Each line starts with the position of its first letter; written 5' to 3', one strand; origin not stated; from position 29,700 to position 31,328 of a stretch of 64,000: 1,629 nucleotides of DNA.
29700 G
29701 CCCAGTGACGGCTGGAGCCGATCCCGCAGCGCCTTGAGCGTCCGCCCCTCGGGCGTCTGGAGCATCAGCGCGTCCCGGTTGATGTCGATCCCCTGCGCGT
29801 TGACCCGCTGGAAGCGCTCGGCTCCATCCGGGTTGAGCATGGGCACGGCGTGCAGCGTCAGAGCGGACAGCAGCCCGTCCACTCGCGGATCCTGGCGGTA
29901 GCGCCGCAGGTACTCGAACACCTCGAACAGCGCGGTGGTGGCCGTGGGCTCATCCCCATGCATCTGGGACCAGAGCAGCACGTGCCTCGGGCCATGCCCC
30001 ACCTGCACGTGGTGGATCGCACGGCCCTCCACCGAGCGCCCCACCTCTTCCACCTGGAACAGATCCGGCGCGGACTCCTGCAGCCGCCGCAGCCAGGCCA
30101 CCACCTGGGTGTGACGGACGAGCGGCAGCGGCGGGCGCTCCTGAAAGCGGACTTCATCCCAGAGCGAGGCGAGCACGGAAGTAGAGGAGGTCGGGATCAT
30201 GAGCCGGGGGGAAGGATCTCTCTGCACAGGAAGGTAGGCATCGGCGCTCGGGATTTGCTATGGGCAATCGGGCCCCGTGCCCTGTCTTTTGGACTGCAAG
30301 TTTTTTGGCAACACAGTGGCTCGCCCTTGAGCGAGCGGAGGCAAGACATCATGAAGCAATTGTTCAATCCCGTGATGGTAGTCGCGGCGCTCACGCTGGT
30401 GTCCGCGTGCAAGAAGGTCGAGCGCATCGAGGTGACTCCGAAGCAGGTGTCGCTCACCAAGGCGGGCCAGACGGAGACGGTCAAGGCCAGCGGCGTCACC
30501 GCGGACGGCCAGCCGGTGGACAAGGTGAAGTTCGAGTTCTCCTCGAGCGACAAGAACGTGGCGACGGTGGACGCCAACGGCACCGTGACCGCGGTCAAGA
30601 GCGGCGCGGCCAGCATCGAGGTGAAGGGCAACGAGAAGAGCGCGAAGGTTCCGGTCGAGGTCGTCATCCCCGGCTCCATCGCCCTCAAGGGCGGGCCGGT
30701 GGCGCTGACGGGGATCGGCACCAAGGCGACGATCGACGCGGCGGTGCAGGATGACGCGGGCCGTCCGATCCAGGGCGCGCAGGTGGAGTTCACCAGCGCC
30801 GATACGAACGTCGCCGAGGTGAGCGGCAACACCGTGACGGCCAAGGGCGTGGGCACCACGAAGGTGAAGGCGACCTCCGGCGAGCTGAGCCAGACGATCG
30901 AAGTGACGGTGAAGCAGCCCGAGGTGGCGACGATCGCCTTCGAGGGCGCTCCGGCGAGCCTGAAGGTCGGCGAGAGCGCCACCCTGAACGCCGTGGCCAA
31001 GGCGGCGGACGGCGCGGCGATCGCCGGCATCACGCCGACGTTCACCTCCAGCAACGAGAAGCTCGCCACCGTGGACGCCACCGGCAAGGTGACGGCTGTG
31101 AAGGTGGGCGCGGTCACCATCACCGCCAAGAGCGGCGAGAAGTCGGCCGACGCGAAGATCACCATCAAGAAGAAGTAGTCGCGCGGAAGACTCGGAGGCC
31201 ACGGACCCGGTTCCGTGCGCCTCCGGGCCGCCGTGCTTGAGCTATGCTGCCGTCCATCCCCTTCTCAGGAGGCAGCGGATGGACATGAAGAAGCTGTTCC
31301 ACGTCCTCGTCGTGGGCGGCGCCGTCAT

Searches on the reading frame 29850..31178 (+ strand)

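Call 61: search_protein_families(library=pfam, proteins=[window:29850-31178:+], max_evalue=0.00001)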
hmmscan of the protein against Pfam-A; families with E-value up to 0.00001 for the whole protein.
window:29850-31178:+ (442 aa): 3 families
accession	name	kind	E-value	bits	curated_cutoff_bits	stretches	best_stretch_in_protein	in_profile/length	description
PF02368.24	Big_2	-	1.4e-22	79.8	22.8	2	190-270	2-78/79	Bacterial Ig-like domain (group 2)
PF22359.2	Big-like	-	1.7e-12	47.8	27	0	236-271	11-46/48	Bacterial Ig-like domain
PF02369.22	Big_1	-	5.7e-07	30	34.9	0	291-355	17-81/93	Bacterial Ig-like domain (group 1)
